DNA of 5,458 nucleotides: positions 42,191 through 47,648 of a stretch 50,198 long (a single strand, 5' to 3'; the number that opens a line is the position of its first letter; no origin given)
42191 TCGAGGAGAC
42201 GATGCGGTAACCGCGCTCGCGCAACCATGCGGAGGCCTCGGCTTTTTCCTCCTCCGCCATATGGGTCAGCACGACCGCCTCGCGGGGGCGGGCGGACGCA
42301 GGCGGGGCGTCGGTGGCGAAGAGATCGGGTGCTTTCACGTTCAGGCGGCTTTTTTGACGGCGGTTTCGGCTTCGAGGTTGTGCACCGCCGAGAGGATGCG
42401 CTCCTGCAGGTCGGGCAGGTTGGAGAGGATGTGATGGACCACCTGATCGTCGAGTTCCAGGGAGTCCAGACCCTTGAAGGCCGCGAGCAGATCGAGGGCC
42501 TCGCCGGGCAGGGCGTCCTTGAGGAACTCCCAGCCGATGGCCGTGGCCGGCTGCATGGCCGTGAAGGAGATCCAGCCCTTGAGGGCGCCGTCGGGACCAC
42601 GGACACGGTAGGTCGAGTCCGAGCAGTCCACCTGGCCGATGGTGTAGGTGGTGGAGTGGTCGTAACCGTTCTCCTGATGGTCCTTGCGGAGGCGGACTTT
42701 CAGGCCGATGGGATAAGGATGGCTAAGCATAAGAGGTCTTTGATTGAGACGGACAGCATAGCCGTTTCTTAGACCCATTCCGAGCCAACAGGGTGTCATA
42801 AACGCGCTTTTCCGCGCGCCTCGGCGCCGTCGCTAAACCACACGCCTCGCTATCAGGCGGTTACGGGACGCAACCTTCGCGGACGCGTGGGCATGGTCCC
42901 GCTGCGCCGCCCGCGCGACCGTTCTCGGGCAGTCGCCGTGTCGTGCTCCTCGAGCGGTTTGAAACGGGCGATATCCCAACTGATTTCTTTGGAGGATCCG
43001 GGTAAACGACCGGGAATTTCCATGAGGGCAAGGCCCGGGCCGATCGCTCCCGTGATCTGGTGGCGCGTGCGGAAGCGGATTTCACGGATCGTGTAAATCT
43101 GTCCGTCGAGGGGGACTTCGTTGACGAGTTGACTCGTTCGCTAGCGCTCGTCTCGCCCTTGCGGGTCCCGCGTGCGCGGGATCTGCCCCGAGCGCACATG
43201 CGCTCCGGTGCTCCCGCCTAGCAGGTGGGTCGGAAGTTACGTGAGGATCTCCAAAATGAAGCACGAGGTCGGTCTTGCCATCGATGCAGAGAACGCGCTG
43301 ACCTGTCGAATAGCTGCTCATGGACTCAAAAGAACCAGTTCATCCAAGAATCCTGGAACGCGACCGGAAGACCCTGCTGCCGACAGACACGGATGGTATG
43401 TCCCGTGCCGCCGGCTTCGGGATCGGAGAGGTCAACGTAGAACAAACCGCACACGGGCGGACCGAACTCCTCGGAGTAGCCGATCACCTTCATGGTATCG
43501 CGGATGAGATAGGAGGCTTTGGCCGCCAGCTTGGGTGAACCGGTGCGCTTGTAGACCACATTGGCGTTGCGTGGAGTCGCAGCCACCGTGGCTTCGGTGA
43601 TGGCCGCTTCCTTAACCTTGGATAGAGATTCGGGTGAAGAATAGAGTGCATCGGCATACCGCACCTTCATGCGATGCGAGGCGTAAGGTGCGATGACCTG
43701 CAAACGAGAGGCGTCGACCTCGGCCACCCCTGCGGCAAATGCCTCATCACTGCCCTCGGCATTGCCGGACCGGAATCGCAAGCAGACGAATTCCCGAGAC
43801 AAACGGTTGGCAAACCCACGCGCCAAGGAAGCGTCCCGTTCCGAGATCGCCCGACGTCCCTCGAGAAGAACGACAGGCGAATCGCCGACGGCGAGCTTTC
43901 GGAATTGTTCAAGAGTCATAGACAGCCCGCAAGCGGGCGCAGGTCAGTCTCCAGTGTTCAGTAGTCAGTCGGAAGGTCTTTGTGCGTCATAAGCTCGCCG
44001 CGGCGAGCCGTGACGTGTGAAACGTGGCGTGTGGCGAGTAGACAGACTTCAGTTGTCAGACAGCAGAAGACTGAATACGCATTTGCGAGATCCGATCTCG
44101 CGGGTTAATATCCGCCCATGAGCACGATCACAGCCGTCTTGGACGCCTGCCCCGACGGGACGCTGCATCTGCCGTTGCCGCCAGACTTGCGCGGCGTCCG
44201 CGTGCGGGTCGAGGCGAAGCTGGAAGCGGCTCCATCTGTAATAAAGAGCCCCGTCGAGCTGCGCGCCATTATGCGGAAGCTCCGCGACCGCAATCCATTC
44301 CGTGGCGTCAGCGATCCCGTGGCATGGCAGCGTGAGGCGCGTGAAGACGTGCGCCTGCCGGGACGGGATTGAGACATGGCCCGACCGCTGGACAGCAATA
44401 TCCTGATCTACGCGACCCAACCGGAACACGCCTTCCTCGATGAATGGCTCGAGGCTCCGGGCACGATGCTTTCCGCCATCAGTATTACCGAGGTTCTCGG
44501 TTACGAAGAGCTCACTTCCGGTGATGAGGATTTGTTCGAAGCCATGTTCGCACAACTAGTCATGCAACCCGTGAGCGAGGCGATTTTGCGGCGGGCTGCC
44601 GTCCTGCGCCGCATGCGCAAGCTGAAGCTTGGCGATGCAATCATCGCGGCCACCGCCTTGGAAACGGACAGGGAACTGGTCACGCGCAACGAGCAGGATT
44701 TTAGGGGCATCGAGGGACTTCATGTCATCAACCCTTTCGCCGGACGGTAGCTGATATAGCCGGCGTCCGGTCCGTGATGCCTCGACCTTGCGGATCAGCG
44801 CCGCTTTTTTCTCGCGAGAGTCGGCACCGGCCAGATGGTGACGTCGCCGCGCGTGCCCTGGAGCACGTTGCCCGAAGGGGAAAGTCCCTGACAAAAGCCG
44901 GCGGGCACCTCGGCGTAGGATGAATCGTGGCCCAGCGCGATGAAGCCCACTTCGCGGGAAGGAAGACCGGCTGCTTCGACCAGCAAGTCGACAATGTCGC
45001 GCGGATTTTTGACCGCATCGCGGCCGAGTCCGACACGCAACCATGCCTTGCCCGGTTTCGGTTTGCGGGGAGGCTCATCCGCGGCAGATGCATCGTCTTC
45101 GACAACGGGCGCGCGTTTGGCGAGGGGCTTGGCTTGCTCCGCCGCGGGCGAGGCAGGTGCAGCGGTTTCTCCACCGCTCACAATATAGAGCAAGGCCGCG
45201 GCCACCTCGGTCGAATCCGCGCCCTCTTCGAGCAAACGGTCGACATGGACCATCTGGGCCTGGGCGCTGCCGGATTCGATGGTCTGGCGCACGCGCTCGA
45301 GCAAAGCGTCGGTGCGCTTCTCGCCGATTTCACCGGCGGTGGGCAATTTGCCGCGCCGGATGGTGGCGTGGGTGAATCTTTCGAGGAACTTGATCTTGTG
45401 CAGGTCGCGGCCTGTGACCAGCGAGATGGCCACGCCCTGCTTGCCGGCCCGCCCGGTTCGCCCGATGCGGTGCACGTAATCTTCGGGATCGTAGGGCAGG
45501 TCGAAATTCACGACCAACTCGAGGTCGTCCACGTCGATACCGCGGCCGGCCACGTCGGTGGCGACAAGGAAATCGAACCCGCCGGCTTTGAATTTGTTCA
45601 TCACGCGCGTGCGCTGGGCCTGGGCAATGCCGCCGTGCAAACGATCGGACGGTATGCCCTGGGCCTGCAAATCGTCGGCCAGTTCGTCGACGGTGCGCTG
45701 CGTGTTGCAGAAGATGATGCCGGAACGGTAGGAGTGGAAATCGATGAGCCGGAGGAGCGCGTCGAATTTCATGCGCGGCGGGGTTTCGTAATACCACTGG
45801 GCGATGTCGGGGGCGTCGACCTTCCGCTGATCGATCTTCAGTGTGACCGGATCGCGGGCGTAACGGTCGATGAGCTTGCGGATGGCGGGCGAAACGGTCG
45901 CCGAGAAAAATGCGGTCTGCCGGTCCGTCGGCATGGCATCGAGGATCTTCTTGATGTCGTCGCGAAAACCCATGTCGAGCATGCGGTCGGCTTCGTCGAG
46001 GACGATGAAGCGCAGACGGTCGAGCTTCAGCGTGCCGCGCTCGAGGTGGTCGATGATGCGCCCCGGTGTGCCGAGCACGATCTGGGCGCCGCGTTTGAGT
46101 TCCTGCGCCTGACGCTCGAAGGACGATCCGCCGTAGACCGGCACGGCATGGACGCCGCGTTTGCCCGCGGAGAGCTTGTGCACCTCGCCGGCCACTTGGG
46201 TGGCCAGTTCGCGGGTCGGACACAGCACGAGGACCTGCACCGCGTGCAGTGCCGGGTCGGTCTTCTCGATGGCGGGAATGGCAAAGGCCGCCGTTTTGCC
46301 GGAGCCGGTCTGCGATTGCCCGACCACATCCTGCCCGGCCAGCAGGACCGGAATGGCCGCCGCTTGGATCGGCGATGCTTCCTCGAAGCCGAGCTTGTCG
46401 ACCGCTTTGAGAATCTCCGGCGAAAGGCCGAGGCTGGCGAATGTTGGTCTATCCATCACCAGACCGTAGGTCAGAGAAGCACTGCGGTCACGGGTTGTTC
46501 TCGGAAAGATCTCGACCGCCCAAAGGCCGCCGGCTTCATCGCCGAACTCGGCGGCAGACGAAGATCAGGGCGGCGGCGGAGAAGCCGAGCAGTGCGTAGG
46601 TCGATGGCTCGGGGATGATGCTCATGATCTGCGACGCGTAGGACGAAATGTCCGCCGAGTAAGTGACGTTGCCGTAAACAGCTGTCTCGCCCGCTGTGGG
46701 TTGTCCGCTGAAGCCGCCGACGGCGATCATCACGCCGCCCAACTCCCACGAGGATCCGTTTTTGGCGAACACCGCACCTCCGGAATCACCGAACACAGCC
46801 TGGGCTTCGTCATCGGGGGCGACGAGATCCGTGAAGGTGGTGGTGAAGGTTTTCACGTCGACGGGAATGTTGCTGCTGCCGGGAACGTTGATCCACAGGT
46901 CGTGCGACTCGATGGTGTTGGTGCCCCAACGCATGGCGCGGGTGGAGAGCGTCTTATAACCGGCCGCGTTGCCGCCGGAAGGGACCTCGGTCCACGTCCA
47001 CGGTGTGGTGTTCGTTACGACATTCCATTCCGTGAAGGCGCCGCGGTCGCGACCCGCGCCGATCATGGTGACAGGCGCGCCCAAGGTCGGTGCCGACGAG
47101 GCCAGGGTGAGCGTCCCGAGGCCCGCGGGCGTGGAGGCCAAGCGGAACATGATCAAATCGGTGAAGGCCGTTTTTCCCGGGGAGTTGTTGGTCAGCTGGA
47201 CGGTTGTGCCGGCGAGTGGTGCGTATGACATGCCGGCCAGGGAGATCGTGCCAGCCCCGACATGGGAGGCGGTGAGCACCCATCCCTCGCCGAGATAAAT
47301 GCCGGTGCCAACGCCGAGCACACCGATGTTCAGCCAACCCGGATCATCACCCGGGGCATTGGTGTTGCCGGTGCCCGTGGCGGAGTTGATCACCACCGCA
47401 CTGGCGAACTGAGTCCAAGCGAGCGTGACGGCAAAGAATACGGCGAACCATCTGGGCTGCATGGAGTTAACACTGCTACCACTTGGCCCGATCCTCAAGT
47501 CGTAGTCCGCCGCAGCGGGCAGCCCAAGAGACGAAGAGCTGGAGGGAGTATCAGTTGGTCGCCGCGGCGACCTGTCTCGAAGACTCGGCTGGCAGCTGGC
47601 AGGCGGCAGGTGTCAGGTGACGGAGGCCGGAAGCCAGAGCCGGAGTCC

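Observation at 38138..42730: Four-gene minus-strand cassette: small protein, BRCT-like MoxR/AAA_5 ATPase with deviant P-loop, HExxH-vWA protein and a classical AAA+ ATPase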

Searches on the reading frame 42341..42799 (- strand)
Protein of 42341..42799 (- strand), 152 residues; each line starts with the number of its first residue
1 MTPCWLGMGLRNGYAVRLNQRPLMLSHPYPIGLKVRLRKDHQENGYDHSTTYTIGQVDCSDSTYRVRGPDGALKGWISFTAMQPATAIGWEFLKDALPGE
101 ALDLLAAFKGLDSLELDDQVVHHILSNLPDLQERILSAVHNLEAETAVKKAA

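Call 3: search_protein_families(library=pfam, proteins=[window:42341-42799:-], max_evalue=0.1)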
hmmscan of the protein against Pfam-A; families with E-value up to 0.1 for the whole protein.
window:42341-42799:- (152 aa): 0 families

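Call 4: search_protein_families(library=padloc, proteins=[window:42341-42799:-], max_evalue=0.1)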
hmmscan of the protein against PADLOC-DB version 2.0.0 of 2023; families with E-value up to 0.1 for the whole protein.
window:42341-42799:- (152 aa): 0 families

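Call 5: search_protein_families(library=ncbifam, proteins=[window:42341-42799:-], max_evalue=0.1)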
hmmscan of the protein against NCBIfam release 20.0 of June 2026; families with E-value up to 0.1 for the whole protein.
window:42341-42799:- (152 aa): 0 families

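Call 49: search_protein_representatives(protein=window:42341-42730:-)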
Query: 129 residues. Proteins with E-value up to 0.001 (for the whole library): 99; up to 1e-10: 39; up to 1e-30: 1. The best 99 are listed.
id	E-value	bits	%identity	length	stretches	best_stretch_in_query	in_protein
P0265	5.1e-37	142.9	54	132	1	2-122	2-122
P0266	8.4e-19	84.0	40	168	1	5-123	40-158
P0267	8.6e-19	84.0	36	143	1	6-121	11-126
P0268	1.6e-18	83.2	41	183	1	7-122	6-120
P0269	2.1e-18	82.7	38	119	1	7-118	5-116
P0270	2.3e-18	82.6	36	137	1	4-121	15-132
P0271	8.4e-18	80.8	40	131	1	8-124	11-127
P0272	1.1e-17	80.5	36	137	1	4-124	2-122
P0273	1.6e-17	79.9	44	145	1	13-120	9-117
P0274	2.6e-16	75.9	40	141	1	11-125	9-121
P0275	4.6e-16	75.2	42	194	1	14-115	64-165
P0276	1.2e-15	73.8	41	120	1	4-117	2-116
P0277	1.5e-14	70.3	34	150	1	9-117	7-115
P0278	2.0e-14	69.9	36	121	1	6-119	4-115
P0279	2.4e-14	69.6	37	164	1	9-123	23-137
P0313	3.9e-09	52.8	40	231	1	30-116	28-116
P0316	1.1e-08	51.4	33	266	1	17-122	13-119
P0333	5.2e-07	45.9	30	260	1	15-118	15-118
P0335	6.5e-07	45.6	26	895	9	27-81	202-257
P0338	1.4e-06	44.5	39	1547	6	35-64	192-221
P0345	6.0e-06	42.5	32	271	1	15-113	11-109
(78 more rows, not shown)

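Call 50: search_protein_families(library=pfam, proteins=[P0335, P0338, P0316, P0333, P0345, P0313], max_evalue=0.01)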
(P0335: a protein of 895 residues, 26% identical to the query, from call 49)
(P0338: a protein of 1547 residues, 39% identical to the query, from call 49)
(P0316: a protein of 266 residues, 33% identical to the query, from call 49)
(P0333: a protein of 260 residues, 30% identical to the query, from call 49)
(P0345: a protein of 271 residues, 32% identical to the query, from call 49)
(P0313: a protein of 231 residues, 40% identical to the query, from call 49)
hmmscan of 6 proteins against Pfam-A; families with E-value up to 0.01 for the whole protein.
P0335 (895 aa): 9 families
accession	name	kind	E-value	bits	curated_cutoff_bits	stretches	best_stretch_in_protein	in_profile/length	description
PF01835.25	MG2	-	1.9e-22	79.8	32.8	0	40-89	35-84/96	MG2 domain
PF18897.5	Gp3-like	-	5.3e-16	59.5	23.6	0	121-185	24-93/191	Recombination directionality factor-like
PF13750.12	Big_3_3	-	2.8e-07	30.8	27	0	108-151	24-68/157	Bacterial Ig-like domain (group 3)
PF02867.20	Ribonuc_red_lgC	-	9.9e-07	28.2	23.9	0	212-252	362-401/523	Ribonucleotide reductase, barrel domain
PF22416.2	Lmo2445-like_C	-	2.1e-06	28.7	27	0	745-781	57-93/94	Lmo2445-like, C-terminal domain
PF05100.17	Phage_tail_L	-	1.6e-05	24.7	25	0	235-261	45-71/206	Phage minor tail protein L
PF25568.1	AAA_lid_At3g28540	-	2.1e-05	24.8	27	0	82-94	31-43/75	At3g28540-like, AAA+ ATPase lid domain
PF00677.23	Lum_binding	-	0.00058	20.2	27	0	12-39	56-83/86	Lumazine binding domain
PF17037.10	CBP_BcsO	-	0.0033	17.7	27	0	220-268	46-94/201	Cellulose biosynthesis protein BcsO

P0338 (1547 aa): 16 families
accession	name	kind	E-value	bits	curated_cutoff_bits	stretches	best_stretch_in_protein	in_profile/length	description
PF01833.30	TIG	-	6.5e-36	122.6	20.9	6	223-311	1-83/84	IPT/TIG domain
PF01835.25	MG2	-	6.4e-19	68.6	32.8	0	350-409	36-96/96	MG2 domain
PF11141.13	DUF2914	-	4e-11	42.9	23.6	0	188-215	36-62/62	Protein of unknown function (DUF2914)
PF17490.7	Tnp_22_dsRBD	-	2.1e-10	40.9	22.2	0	655-674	27-46/65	L1 transposable element dsRBD-like domain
PF21075.3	GDH_ACT1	-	3.2e-08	33.9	23.7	0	185-212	30-57/144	Glutamate dehydrogenase, ACT1 domain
PF07705.17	CARDB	-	5.6e-07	30.2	22.7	1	802-914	1-97/101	CARDB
PF22707.2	S1CSD-TOTE-2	-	4.8e-06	26.9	27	0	370-408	20-59/60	S1/CSD-like domain 2 of the TOTE conflict systems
PF08239.17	SH3_3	-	6e-05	23.6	27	1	62-118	2-54/54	Bacterial SH3 domain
PF19505.4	DUF6039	-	0.00028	20.5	25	0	430-478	147-195/298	Family of unknown function (DUF6039)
PF00041.27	fn3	-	0.00077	20.1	25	0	728-785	16-76/84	Fibronectin type III domain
PF00151.25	Lipase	-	0.0011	18.8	27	0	1036-1176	65-182/336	Lipase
PF05057.20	DUF676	-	0.0021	18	20.3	1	1119-1163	55-100/217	Putative serine esterase (DUF676)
PF09244.16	Suc_Porlyase_C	-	0.0024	18.7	23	0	238-270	12-44/67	Sucrose phosphorylase, C-terminal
PF14155.11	DUF4307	-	0.0024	18.2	27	0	278-334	46-105/111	Domain of unknown function (DUF4307)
PF25788.1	Ig_Rha78A_N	-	0.0034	18.1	27.4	0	291-309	77-95/105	Rha78A-like, N-terminal immunoglobulin domain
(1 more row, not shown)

P0316 (266 aa): 3 families
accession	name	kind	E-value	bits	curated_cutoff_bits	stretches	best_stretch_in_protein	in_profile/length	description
PF14559.12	TPR_19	-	3e-06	27.9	25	1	138-188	3-52/68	Tetratricopeptide repeat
PF13432.12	TPR_16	-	0.0059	17.5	32.7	0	139-186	10-56/65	Tetratricopeptide repeat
PF13431.12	TPR_17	-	0.0061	17.2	24.4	0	152-175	5-28/34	Tetratricopeptide repeat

P0333 (260 aa): 0 families

P0345 (271 aa): 0 families

P0313 (231 aa): 0 families

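Call 63: search_solved_structures(query=A4, max_evalue=10, show_alignments=3)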
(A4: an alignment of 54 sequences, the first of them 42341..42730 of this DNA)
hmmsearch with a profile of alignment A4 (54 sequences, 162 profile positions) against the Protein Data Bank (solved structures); distinct sequences matched with E-value up to 10: 4.
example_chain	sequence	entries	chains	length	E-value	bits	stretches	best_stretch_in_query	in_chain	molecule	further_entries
9v2v_I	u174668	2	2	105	0.14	15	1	88-127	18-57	Transcriptional regulatory protein PHO23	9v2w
2y6u_A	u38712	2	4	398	0.3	14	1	11-53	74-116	PEROXISOMAL MEMBRANE PROTEIN LPX1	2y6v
7f4v_aE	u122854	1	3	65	1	12.3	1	4-39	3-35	Photosystem I reaction center subunit IV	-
9f0x_H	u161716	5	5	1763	4.5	10.2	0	5-37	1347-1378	Multifunctional conjugation protein TraI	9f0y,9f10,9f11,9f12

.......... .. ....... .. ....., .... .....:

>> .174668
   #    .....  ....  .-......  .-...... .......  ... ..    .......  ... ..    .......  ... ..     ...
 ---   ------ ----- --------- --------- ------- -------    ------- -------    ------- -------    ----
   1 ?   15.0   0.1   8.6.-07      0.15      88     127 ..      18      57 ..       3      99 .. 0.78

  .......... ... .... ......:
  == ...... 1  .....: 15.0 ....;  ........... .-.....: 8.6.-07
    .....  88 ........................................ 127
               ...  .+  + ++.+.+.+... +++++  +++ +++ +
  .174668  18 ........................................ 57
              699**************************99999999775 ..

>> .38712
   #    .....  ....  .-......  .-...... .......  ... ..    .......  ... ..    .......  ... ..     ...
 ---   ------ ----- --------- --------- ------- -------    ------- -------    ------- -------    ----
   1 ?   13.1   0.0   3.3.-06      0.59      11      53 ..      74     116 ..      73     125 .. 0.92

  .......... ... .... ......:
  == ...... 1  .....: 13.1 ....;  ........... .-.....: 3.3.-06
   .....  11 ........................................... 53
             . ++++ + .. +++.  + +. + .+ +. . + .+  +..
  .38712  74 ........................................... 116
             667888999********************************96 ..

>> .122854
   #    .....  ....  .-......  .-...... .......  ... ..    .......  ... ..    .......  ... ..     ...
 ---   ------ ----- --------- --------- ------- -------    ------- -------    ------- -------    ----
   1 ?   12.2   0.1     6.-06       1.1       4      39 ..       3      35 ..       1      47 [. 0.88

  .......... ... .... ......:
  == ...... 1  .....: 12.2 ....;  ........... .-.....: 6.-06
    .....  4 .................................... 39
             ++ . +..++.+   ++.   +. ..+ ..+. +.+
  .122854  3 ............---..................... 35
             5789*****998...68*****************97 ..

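Call 64: search_protein_families(library=pfam, alignment_id=A4, max_evalue=1)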
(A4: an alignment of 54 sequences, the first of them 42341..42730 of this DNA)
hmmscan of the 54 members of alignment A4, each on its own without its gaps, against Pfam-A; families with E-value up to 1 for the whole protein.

A. member 1, window:42341-42730:- (129 aa): 1 family
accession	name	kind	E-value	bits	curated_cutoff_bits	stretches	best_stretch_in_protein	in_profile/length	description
PF01031.25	Dynamin_M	-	0.18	11.4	28.5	1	93-123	67-97/287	Dynamin central region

B. families by the number of members that match (of 54 scanned): 26 families (the first 25 are shown)
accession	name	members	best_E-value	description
PF03144.31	GTP_EFTU_D2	2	0.038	Elongation factor Tu domain 2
PF18571.6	VWA_3_C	2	0.039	von Willebrand factor type A C-terminal domain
PF01031.25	Dynamin_M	2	0.07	Dynamin central region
PF16245.10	DUF4902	2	0.07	Domain of unknown function (DUF4902)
PF18346.7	SH3_15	1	0.0036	Mind bomb SH3 repeat domain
PF18693.7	TRAM_2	1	0.0057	TRAM domain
PF02237.23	BPL_C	1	0.007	Biotin protein ligase C terminal domain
PF18986.5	DUF5719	1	0.051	Family of unknown function (DUF5719)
PF19485.4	DUF6021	1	0.051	Family of unknown function (DUF6021)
PF17186.10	Lipocalin_9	1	0.083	Lipocalin-like domain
PF13618.11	Gluconate_2-dh3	1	0.09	Gluconate 2-dehydrogenase subunit 3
PF04582.17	Reo_sigmaC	1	0.093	Reovirus sigma C capsid protein C-terminal domain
PF22467.3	KH_GLD-3_3rd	1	0.094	GLD-3 3rd KH domain (aka KH4)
PF12008.13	EcoR124_C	1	0.1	Type I restriction and modification enzyme - subunit R C terminal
PF11515.14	Cul7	1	0.15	Mouse development and cellular proliferation protein Cullin-7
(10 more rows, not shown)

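Call 95: search_protein_families(library=phrogs, proteins=[window:42341-42730:-], max_evalue=0.001)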
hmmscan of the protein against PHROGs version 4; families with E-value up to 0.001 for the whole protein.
window:42341-42730:- (129 aa): 0 families

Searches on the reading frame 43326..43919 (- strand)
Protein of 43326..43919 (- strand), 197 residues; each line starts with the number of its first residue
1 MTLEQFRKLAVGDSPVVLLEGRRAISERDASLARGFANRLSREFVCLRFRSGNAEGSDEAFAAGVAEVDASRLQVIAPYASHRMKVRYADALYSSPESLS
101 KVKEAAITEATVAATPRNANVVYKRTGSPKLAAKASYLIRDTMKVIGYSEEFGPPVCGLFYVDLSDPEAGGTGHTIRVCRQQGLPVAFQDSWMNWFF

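Call 8: search_protein_families(library=pfam, proteins=[window:43326-43919:-], max_evalue=0.01)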
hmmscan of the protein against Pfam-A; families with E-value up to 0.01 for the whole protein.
window:43326-43919:- (197 aa): 0 families

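Call 94: search_solved_structures(query=window:43326-43919:-, max_evalue=1, show_alignments=1)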
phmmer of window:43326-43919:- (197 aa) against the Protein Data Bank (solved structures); distinct sequences matched with E-value up to 1: 1.
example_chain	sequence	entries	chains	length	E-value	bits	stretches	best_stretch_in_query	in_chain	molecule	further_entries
9ugk_A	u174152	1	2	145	0.69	13.2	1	2-87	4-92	Molybdopterin synthase catalytic subunit 2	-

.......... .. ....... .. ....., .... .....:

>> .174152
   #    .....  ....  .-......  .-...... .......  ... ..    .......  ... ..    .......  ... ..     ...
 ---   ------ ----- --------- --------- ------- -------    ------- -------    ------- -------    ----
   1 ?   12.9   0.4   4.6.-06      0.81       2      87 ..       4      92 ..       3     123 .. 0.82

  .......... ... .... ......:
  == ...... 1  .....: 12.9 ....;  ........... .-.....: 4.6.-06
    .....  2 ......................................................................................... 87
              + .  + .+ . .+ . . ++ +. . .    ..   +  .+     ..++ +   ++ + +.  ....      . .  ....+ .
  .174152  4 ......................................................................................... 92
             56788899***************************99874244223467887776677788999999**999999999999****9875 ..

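Call 95: search_protein_families(library=phrogs, proteins=[window:43326-43919:-], max_evalue=0.001)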
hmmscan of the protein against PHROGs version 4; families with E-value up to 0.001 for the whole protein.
window:43326-43919:- (197 aa): 1 family
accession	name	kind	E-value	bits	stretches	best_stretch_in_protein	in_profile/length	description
phrog_768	-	DNA, RNA and nucleotide metabolism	2.9e-07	31.2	1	21-186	10-163/191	DprA-like DNA recombination-mediator protein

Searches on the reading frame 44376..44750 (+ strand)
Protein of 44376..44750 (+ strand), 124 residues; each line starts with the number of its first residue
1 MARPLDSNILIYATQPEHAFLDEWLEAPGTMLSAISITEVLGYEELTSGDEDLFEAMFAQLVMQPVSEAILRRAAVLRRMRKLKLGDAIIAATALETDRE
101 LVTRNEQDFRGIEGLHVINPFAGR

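Call 8: search_protein_families(library=pfam, proteins=[window:44376-44750:+], max_evalue=0.01)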
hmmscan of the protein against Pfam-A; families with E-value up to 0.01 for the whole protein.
window:44376-44750:+ (124 aa): 1 family
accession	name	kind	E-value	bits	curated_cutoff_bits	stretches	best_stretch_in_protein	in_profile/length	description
PF01850.27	PIN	-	5.9e-12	46.7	23.6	1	5-111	3-116/120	PIN domain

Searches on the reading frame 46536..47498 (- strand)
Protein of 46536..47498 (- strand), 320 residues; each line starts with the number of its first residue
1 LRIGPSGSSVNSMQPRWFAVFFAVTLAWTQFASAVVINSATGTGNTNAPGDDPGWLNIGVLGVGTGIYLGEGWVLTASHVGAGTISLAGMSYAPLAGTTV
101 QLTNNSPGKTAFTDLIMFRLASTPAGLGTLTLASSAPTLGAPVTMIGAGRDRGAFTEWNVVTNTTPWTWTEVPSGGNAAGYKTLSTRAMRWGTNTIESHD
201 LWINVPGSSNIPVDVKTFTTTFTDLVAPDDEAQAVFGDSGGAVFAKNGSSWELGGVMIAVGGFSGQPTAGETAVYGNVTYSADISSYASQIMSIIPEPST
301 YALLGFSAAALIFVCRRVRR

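Call 8: search_protein_families(library=pfam, proteins=[window:46536-47498:-], max_evalue=0.01)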
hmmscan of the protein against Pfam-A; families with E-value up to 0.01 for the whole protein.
window:46536-47498:- (320 aa): 3 families
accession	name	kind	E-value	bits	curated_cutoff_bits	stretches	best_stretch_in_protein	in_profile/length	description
PF00089.32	Trypsin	-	3.6e-08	33.9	20.6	1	63-281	26-216/220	Trypsin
PF13365.12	Trypsin_2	-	5.4e-07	30.9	27.6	1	64-174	1-109/144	Trypsin-like peptidase domain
PF07589.16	PEP-CTERM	-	0.00049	20.5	20.7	1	295-319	2-23/24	PEP-CTERM motif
